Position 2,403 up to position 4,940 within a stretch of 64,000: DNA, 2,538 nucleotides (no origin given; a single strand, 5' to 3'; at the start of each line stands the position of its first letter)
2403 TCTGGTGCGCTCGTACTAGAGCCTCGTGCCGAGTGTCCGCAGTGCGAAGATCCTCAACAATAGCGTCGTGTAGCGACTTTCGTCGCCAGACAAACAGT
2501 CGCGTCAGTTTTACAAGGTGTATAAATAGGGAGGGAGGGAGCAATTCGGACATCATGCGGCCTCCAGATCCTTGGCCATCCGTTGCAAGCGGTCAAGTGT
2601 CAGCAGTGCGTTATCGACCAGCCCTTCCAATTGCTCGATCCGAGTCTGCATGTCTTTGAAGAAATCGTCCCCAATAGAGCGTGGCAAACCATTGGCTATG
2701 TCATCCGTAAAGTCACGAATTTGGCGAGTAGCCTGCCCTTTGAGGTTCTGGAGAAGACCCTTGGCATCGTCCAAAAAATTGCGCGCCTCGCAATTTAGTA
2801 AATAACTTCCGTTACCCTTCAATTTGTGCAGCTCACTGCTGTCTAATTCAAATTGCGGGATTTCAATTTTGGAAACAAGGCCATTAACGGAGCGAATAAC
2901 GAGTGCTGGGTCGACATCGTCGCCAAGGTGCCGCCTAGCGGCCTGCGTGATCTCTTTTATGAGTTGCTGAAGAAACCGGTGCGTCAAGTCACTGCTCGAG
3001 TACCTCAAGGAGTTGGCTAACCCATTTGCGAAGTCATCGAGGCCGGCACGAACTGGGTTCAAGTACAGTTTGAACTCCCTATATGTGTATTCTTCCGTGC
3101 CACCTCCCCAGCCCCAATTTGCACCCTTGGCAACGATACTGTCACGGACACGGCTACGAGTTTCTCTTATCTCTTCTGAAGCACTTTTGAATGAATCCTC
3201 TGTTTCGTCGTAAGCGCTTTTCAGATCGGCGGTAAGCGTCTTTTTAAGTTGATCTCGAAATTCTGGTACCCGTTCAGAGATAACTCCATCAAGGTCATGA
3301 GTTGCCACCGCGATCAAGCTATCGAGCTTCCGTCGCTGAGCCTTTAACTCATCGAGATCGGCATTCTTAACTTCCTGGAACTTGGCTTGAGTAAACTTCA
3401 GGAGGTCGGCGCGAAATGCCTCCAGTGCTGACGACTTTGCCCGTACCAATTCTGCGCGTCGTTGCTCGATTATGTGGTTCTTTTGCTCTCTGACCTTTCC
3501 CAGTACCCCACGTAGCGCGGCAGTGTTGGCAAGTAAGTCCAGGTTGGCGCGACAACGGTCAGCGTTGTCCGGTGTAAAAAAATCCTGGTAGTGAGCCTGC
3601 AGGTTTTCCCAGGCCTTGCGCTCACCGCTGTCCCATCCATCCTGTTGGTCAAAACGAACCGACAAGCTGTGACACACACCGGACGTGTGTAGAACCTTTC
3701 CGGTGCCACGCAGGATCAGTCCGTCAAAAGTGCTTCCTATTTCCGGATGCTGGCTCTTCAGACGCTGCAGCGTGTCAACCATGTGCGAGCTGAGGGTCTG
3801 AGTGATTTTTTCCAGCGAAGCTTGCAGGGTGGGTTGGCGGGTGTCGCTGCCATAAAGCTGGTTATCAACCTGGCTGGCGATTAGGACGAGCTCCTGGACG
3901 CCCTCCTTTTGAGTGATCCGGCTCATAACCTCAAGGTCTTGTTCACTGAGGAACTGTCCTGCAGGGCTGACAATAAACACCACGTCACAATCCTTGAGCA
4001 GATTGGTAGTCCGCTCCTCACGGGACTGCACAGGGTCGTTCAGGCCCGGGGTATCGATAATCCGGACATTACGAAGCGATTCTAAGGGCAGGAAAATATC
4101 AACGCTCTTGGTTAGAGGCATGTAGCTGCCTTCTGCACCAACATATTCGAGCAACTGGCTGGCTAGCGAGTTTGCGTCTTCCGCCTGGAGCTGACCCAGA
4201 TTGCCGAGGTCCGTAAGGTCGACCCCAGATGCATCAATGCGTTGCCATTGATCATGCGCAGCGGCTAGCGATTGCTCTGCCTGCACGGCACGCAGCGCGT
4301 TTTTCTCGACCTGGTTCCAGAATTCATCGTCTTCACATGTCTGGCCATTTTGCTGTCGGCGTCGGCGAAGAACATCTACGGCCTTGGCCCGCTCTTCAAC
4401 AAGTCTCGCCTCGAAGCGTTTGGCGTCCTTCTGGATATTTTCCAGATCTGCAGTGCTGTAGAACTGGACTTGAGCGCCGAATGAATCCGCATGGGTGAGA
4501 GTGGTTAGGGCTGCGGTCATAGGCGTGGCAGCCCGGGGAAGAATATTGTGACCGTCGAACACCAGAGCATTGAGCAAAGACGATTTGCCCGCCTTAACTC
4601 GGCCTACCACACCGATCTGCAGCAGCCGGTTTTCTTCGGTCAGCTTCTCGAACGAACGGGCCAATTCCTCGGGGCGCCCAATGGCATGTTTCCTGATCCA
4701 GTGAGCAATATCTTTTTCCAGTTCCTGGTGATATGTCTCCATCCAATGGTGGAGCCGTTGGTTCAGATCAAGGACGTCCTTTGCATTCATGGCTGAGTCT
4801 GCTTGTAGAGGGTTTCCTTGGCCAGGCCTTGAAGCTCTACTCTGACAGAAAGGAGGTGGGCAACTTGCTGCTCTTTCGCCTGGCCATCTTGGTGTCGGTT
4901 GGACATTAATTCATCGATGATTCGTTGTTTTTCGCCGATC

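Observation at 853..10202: Candidate undescribed WYL-regulated defence/membrane-remodelling module: NERD-helicase, TM peptide, WYL, Zn-ribbon and three dynamins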

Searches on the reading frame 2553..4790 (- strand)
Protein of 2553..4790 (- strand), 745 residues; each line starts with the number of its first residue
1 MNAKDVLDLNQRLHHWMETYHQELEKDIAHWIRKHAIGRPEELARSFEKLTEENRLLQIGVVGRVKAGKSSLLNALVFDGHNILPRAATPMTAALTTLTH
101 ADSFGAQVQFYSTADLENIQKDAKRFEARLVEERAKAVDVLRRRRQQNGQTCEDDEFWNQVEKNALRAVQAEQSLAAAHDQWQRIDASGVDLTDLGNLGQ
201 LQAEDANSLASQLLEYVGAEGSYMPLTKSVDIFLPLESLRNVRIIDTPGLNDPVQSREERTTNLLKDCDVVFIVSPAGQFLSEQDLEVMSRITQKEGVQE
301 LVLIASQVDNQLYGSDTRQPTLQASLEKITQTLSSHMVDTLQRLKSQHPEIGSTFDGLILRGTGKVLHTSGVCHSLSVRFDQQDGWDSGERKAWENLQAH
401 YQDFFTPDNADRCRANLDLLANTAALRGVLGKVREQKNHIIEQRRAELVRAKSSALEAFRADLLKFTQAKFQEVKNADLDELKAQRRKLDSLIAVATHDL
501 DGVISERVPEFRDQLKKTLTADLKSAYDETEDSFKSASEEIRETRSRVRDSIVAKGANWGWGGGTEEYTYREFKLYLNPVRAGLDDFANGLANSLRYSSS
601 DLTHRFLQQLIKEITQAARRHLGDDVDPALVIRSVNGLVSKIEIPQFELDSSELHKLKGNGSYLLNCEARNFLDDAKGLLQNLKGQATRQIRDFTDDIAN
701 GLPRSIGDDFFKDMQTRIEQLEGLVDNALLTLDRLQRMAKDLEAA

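Call 6: search_protein_families(library=pfam, proteins=[window:2553-4790:-], max_evalue=0.01)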
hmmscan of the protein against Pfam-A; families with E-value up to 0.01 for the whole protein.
window:2553-4790:- (745 aa): 5 families
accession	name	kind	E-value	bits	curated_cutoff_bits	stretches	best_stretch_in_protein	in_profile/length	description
PF00350.29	Dynamin_N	-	4.8e-20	72.7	27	1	59-303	1-164/168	Dynamin family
PF01926.29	MMR_HSR1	-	3.2e-10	40.5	21.9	1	58-143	1-84/113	50S ribosome-binding GTPase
PF00009.33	GTP_EFTU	-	5.9e-06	26.4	26.5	0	239-338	68-151/188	Elongation factor Tu GTP binding domain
PF05049.19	IIGP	-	6.7e-06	25.9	24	0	239-349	85-191/375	Interferon-inducible GTPase (IIGP)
PF04548.22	AIG1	-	0.0059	16.4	27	0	237-294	46-109/212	AIG1 family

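Call 7: search_protein_families(library=padloc, proteins=[window:2553-4790:-], max_evalue=0.01)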
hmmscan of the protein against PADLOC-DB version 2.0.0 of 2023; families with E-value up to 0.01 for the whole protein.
window:2553-4790:- (745 aa): 1 family
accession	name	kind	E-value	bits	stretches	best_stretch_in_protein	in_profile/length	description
PDLC03841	LeoBC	-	1.4e-08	32.4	2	21-80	42-102/601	-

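Call 8: search_protein_families(library=ncbifam, proteins=[window:2553-4790:-], max_evalue=0.01)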
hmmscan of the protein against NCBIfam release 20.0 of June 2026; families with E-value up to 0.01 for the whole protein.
window:2553-4790:- (745 aa): 11 families
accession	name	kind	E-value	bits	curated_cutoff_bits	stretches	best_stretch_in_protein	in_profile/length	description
TIGR03918.1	GTP_HydF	equivalog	6.4e-11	41.7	325.55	2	234-331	50-148/392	[FeFe] hydrogenase H-cluster maturation GTPase HydF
TIGR03594.1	GTPase_EngA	equivalog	1.7e-09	37.2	306.7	2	48-84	166-203/432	ribosome biogenesis GTPase Der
TIGR00231.1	small_GTP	domain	8.1e-09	35.5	42.5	1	58-162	5-109/164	GTP-binding protein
NF000908.1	PRK00089.1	equivalog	2e-07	30.6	237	0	59-164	6-109/291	GTPase Era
TIGR00450.1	mnmE_trmE_thdF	equivalog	3e-05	23.3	252.6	0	48-79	201-232/446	tRNA uridine-5-carboxymethylaminomethyl(34) synthesis GTPase MnmE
NF052648.1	DynmDynABac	equivalog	4.9e-05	21.4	1600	1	53-100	607-652/1187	dynamin GTPase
TIGR00436.1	era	equivalog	0.00016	21.1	116.25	0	58-141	2-83/270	GTPase Era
NF002828.0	PRK03003.1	equivalog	0.0021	16.7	631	0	54-100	211-257/477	ribosome biogenesis GTPase Der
NF007071.0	PRK09518.1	equivalog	0.0076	14.8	953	0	260-294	519-553/706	bifunctional cytidylate kinase/GTPase Der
TIGR03321.1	alt_F1F0_F0_B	exception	0.0088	15.8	224.7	0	574-657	89-168/246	alternate F1F0 ATPase, F0 subunit B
TIGR03598.1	GTPase_YsxC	equivalog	0.0089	15.7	124.45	0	52-77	14-39/186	ribosome biogenesis GTP-binding protein YihA/YsxC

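Call 9: find_homologous_proteins(query=window:2553-4790:-, max_evalue=0.00001)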
Query window:2553-4790:- (745 aa): 3889 proteins with E <= 0.00001 among 8000 candidates; the best 120 are listed.
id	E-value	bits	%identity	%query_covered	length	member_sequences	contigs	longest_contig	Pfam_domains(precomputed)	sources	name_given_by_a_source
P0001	0.0e+0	1530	94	100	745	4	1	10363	PF01926.30,PF00350.30,PF00009.34,PF05049.20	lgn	-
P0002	0.0e+0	1326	82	100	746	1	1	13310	PF01926.30,PF00350.30,PF00009.34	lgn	-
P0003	0.0e+0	1321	81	100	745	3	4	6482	PF01926.30,PF00350.30,PF00009.34,PF05049.20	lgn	-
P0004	0.0e+0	1217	74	100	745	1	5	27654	PF01926.30,PF00350.30,PF00009.34,PF05049.20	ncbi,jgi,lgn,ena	-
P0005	0.0e+0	1133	70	100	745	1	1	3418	PF01926.30,PF00350.30,PF00009.34,PF05049.20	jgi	jgi:hypothetical protein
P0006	0.0e+0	1112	69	100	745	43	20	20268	PF01926.30,PF00350.30,PF00009.34,PF05049.20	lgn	-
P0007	0.0e+0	1112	70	100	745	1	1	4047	PF01926.30,PF00350.30,PF00009.34,PF05049.20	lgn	-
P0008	0.0e+0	1112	70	100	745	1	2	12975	PF01926.30,PF00350.30,PF00009.34,PF05049.20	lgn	-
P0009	0.0e+0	1111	70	100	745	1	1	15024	PF01926.30,PF00350.30,PF00009.34,PF05049.20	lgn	-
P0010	0.0e+0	1110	70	100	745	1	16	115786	PF01926.30,PF00350.30,PF00009.34,PF05049.20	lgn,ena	-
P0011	0.0e+0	1110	69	100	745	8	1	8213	PF01926.30,PF00350.30,PF00009.34,PF05049.20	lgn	-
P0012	0.0e+0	1110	70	100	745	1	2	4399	PF01926.30,PF00350.30,PF00009.34,PF05049.20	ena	-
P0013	0.0e+0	1110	70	100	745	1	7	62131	PF01926.30,PF00350.30,PF00009.34,PF05049.20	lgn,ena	-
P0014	0.0e+0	1110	70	100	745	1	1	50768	PF01926.30,PF00350.30,PF00009.34,PF05049.20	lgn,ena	-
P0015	0.0e+0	1109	70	100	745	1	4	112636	PF01926.30,PF00350.30,PF00009.34,PF05049.20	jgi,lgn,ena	-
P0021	0.0e+0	1108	69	100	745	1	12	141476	PF01926.30,PF00350.30,PF00009.34,PF05049.20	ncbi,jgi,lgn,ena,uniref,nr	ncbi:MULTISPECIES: dynamin family protein [Pseudomonas]|jgi:hypothetical protein|uniref:dynamin fami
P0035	0.0e+0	1069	67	100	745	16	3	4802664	PF01926.30,PF00350.30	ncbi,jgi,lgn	ncbi:dynamin family protein [Stutzerimonas sp. KH-1]|jgi:predicted GTPase/tetrahydromethanopterin S-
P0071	7.9e-260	882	56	100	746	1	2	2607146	PF01926.30,PF00350.30,PF00009.34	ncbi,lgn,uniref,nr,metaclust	ncbi:dynamin family protein [Komagataeibacter kakiaceti JCM 25156]|uniref:dynamin family protein n=1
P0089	2.4e-185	636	44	100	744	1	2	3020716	PF01926.30,PF00350.30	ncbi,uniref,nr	ncbi:dynamin family protein [Luteimonas sp. MC1572]|uniref:dynamin family protein n=1 Tax=Luteimonas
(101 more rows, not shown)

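Call 12: find_related_loci(query=A1, collection=genome_contigs, flank=10000)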
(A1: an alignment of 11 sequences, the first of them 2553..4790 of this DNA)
Query A1 (745 aa) in genome_contigs; peptide patterns used: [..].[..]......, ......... (x = any residue, [..] = any of these).
600 stretches matched a pattern (row limit reached: there are more); 15 encode a relative of the query (tblastn E <= 1e-3); 15 distinct loci.
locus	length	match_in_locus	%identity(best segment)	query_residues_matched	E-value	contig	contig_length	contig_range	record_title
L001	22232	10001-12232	37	1-743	3e-137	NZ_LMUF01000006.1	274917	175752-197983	Burkholderia sp. S171 NODE_17_length_274837_cov_9.655796, whole genome shotgun sequence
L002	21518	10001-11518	29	6-512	2e-69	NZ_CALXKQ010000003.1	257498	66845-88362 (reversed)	MAG: uncultured Brachyspira sp. isolate BRZ_RR__bin40 BRZ_RR__NODE_20_length_257498_cov_10.002719, whole genome shotgun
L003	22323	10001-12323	25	43-309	2e-11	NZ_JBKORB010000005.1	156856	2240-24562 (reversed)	Campylobacter sp. VTCC 70190 contig00005, whole genome shotgun sequence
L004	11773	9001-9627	35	7-305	9e-8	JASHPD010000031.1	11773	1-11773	MAG: Acidobacteriaceae bacterium isolate JOPF040 JOPF_NEAR_contig_146630, whole genome shotgun sequence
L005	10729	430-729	32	28-132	6e-7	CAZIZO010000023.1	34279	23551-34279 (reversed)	MAG TPA_asm: uncultured Phycisphaeraceae bacterium isolate binchicken_co130_95 genome assembly, contig: NODE_1490_length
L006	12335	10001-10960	24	227-544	2e-6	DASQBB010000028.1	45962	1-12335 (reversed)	MAG TPA_asm: Chthoniobacterales bacterium isolate SMAG_U11660 k141_632292, whole genome shotgun sequence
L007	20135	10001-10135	47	56-102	3e-6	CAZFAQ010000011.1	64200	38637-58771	MAG TPA_asm: uncultured bacterium isolate binchicken_co350_23 genome assembly, contig: NODE_685_length_64200_cov_22.2304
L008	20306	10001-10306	28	13-116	1e-5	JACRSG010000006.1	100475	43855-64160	Campylobacter jejuni strain GP013 Consensus_4_2, whole genome shotgun sequence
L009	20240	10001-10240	36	58-139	3e-5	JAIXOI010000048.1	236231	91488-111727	MAG: Sphingobacteriales bacterium isolate C1_MAG_00009 C1_MAG_00009_000000000018, whole genome shotgun sequence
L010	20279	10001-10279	31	53-141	4e-5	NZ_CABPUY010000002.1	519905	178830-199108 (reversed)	Campylobacter concisus isolate 2010-34330, whole genome shotgun sequence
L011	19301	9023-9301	31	53-141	4e-5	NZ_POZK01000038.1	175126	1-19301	Campylobacter concisus strain AAUH-2012179281 1104703, whole genome shotgun sequence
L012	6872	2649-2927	31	53-141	4e-5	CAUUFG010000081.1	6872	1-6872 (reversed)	MAG TPA_asm: uncultured Campylobacter sp. isolate ERR10228873_bin.38_MetaWRAP_v1.3_MAG genome assembly, contig: ERZ21659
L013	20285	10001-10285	31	23-127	5e-5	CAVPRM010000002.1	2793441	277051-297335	MAG: uncultured delta proteobacterium isolate MFD10007.bin.2.43 genome assembly, contig: contig_21206, whole genome shot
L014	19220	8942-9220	31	53-141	5e-5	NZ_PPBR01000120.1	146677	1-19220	Campylobacter concisus strain AAUH-9UCpp 1099587, whole genome shotgun sequence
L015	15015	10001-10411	25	50-185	7e-5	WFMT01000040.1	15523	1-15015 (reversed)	MAG: Campylobacteraceae bacterium isolate S010_16 k151_132372, whole genome shotgun sequence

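Call 13: find_encoding_contigs(protein=P0001, flank=10000, max_places=4)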
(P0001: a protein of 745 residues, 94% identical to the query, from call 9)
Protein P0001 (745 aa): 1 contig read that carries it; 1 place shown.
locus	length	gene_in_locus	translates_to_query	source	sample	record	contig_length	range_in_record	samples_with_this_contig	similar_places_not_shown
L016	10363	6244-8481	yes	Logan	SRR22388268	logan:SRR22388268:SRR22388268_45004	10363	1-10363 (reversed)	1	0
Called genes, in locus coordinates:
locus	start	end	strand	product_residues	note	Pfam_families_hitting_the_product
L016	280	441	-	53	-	-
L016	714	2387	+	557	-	PF08378:NERD, PF13245:AAA_19 (weak), PF13538:UvrD_C_2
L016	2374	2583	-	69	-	-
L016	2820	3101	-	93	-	PF09851:SHOCT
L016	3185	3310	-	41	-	-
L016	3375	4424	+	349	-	PF13280:WYL, PF25583:WCX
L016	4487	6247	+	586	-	PF00350:Dynamin_N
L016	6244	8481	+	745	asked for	PF05049:IIGP (faint), PF00009:GTP_EFTU (faint), PF00350:Dynamin_N, PF01926:MMR_HSR1 (faint)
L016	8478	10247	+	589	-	PF00350:Dynamin_N, PF01926:MMR_HSR1 (faint)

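Call 14: find_encoding_contigs(protein=P0004, flank=10000, max_places=4)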
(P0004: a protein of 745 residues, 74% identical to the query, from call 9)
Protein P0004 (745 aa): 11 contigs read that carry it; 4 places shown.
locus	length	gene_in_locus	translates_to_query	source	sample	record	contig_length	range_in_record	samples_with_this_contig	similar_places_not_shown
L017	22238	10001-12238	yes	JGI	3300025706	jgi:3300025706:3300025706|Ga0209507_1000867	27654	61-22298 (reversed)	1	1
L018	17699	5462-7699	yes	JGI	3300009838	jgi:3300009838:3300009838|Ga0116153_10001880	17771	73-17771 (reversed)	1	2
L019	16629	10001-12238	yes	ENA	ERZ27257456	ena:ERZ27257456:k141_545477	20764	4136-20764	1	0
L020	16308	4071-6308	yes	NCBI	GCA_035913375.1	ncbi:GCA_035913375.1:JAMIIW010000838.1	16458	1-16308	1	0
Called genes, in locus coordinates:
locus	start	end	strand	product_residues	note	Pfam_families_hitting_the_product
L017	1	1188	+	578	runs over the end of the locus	PF00753:Lactamase_B, PF12706:Lactamase_B_2 (weak), PF10996:Beta-Casp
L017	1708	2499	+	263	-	PF00149:Metallophos, PF12850:Metallophos_2 (faint)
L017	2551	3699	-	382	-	-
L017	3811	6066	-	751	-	-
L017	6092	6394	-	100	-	-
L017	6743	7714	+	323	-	PF13280:WYL, PF25583:WCX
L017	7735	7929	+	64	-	-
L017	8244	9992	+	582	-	PF00350:Dynamin_N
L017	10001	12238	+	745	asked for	PF05049:IIGP (faint), PF00009:GTP_EFTU (faint), PF00350:Dynamin_N, PF01926:MMR_HSR1 (faint)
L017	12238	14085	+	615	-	PF00350:Dynamin_N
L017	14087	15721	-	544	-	PF08378:NERD, PF00580:UvrD-helicase (faint), PF13401:AAA_22 (faint), PF13245:AAA_19 (weak), PF13538:UvrD_C_2 (faint)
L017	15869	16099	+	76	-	-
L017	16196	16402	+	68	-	-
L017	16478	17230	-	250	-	-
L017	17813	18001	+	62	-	-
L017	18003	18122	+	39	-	-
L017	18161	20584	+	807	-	PF07728:AAA_5, PF28529:McrB_lid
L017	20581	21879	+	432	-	PF10117:McrBC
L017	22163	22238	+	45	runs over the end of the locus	?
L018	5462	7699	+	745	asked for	PF05049:IIGP (faint), PF00009:GTP_EFTU (faint), PF00350:Dynamin_N, PF01926:MMR_HSR1 (faint)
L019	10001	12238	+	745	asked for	PF05049:IIGP (faint), PF00009:GTP_EFTU (faint), PF00350:Dynamin_N, PF01926:MMR_HSR1 (faint)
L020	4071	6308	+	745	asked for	PF05049:IIGP (faint), PF00009:GTP_EFTU (faint), PF00350:Dynamin_N, PF01926:MMR_HSR1 (faint)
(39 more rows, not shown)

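Call 15: find_encoding_contigs(protein=P0021, flank=10000, max_places=4)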
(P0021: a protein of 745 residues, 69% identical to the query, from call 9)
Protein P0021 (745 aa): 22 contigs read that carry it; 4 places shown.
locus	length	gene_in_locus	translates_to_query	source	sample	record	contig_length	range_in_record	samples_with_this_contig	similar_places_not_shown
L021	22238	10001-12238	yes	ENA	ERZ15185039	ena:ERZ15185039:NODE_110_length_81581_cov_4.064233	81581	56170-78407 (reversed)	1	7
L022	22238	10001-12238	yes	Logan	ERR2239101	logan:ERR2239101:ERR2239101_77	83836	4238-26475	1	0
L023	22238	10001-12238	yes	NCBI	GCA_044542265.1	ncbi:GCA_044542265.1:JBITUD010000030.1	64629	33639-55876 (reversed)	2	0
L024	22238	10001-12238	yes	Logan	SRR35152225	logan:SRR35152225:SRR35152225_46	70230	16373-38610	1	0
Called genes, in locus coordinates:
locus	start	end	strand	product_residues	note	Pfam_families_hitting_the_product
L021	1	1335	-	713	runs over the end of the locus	-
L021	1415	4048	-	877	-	PF00176:SNF2-rel_dom (faint), PF00270:DEAD (faint), PF04851:ResIII (faint), PF00271:Helicase_C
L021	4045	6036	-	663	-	-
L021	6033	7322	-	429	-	-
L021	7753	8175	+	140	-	-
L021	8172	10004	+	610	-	PF00350:Dynamin_N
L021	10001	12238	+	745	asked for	PF05049:IIGP (faint), PF00009:GTP_EFTU (faint), PF00350:Dynamin_N, PF01926:MMR_HSR1 (faint)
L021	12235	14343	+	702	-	PF01926:MMR_HSR1 (faint), PF00350:Dynamin_N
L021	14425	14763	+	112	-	PF06803:DUF1232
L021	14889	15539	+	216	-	-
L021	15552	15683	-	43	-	-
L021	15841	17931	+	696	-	PF13238:AAA_18 (faint), PF02367:TsaE (faint), PF05496:RuvB_N (faint), PF13191:AAA_16 (faint), PF14532:Sigma54_activ_2 (faint), PF00004:AAA, PF00910:RNA_helicase (faint), PF00004:AAA, +6 more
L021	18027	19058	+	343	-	PF13280:WYL, PF25583:WCX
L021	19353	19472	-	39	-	-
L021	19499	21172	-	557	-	PF04411:PDDEXK_7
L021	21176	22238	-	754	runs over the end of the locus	-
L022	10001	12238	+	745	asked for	PF05049:IIGP (faint), PF00009:GTP_EFTU (faint), PF00350:Dynamin_N, PF01926:MMR_HSR1 (faint)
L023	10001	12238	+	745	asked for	PF05049:IIGP (faint), PF00009:GTP_EFTU (faint), PF00350:Dynamin_N, PF01926:MMR_HSR1 (faint)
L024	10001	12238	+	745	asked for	PF05049:IIGP (faint), PF00009:GTP_EFTU (faint), PF00350:Dynamin_N, PF01926:MMR_HSR1 (faint)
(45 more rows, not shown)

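Call 17: find_encoding_contigs(protein=P0035, flank=10000, max_places=2)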
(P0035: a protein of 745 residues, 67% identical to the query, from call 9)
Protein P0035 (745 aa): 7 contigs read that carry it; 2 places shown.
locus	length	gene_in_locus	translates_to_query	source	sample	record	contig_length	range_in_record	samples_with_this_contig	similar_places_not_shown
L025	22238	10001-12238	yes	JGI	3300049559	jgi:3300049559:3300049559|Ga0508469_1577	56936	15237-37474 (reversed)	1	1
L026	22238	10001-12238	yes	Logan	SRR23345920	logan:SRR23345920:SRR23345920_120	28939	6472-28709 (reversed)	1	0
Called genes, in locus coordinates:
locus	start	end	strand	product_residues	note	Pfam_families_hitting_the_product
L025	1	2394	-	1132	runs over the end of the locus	PF04313:HSDR_N (weak), PF00270:DEAD, PF04851:ResIII, PF18766:SWI2_SNF2, PF00271:Helicase_C, PF08463:EcoEI_R_C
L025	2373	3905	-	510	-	PF01078:Mg_chelatase (faint), PF00158:Sigma54_activat, PF14532:Sigma54_activ_2, PF00004:AAA (faint), PF07728:AAA_5 (weak), PF25601:AAA_lid_14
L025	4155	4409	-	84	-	-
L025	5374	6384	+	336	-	PF12835:Integrase_1 (weak)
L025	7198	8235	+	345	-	PF13280:WYL, PF25583:WCX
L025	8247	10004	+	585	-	PF00350:Dynamin_N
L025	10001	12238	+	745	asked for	PF00350:Dynamin_N, PF01926:MMR_HSR1 (faint)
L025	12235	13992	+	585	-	PF00350:Dynamin_N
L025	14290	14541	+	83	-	-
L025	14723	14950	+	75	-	-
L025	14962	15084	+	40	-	-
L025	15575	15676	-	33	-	-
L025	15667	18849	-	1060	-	PF00580:UvrD-helicase, PF13245:AAA_19, PF13604:AAA_30 (faint), PF13361:UvrD_C, PF13538:UvrD_C_2 (faint), PF12705:PDDEXK_1 (weak)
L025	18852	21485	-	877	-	PF12705:PDDEXK_1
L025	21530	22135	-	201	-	-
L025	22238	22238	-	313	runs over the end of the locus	-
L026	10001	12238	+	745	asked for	PF00350:Dynamin_N, PF01926:MMR_HSR1 (faint)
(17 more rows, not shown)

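Call 18: find_encoding_contigs(protein=P0071, flank=10000, max_places=2)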
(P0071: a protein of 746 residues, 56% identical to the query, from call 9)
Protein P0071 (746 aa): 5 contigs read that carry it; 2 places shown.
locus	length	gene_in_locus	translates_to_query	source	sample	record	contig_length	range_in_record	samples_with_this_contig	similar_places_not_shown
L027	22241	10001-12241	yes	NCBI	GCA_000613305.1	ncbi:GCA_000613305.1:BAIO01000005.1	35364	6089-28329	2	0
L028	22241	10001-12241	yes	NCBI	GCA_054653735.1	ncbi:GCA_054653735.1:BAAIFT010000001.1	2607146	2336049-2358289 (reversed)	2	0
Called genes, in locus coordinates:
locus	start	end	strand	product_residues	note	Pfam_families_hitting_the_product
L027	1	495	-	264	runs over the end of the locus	PF00389:2-Hacid_dh, PF02826:2-Hacid_dh_C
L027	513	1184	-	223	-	PF01557:FAA_hydrolase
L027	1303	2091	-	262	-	PF07690:MFS_1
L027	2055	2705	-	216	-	PF00083:Sugar_tr, PF07690:MFS_1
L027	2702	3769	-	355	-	PF01408:GFO_IDH_MocA, PF22725:GFO_IDH_MocA_C3, PF02894:GFO_IDH_MocA_C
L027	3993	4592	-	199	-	PF00501:AMP-binding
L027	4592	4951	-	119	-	PF00501:AMP-binding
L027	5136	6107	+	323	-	PF13560:HTH_31 (weak), PF01381:HTH_3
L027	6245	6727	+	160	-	PF09856:ScfRs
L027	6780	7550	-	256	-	PF00106:adh_short, PF08659:KR, PF13561:adh_short_C2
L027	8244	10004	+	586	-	PF00350:Dynamin_N, PF01926:MMR_HSR1 (faint)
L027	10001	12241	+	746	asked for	PF00009:GTP_EFTU (faint), PF00350:Dynamin_N, PF01926:MMR_HSR1 (faint)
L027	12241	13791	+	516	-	PF00350:Dynamin_N (weak), PF01926:MMR_HSR1 (faint)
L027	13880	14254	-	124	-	-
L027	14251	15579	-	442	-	PF01420:Methylase_S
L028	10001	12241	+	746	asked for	PF00009:GTP_EFTU (faint), PF00350:Dynamin_N, PF01926:MMR_HSR1 (faint)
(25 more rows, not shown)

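Call 19: find_encoding_contigs(protein=P0089, flank=10000, max_places=2)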
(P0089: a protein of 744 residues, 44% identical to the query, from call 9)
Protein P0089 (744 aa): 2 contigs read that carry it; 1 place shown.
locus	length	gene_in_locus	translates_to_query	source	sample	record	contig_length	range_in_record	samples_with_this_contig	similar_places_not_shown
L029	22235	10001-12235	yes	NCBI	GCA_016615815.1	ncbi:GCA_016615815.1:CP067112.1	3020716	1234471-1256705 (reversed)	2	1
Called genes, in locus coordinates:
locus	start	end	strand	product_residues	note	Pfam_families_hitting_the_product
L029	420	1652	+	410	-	PF12697:Abhydrolase_6 (weak)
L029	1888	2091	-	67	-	-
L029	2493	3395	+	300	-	-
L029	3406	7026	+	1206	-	PF01734:Patatin (weak)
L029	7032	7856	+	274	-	PF05257:CHAP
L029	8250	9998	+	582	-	PF00350:Dynamin_N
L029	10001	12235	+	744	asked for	PF00350:Dynamin_N, PF01926:MMR_HSR1 (faint)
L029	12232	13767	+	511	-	PF00350:Dynamin_N (faint)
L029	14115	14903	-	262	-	PF13672:PP2C_2 (weak)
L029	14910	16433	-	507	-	PF11074:DUF2779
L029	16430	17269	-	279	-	-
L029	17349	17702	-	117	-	PF05901:Excalibur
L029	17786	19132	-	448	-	PF02878:PGM_PMM_I, PF02879:PGM_PMM_II, PF02880:PGM_PMM_III, PF00408:PGM_PMM_IV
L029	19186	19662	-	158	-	PF04892:VanZ-LLP1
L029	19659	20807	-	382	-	PF13477:Glyco_trans_4_2, PF13439:Glyco_transf_4 (weak), PF13579:Glyco_trans_4_4, PF20706:GT4-conflict, PF00534:Glycos_transf_1, PF13692:Glyco_trans_1_4, PF13524:Glyco_trans_1_2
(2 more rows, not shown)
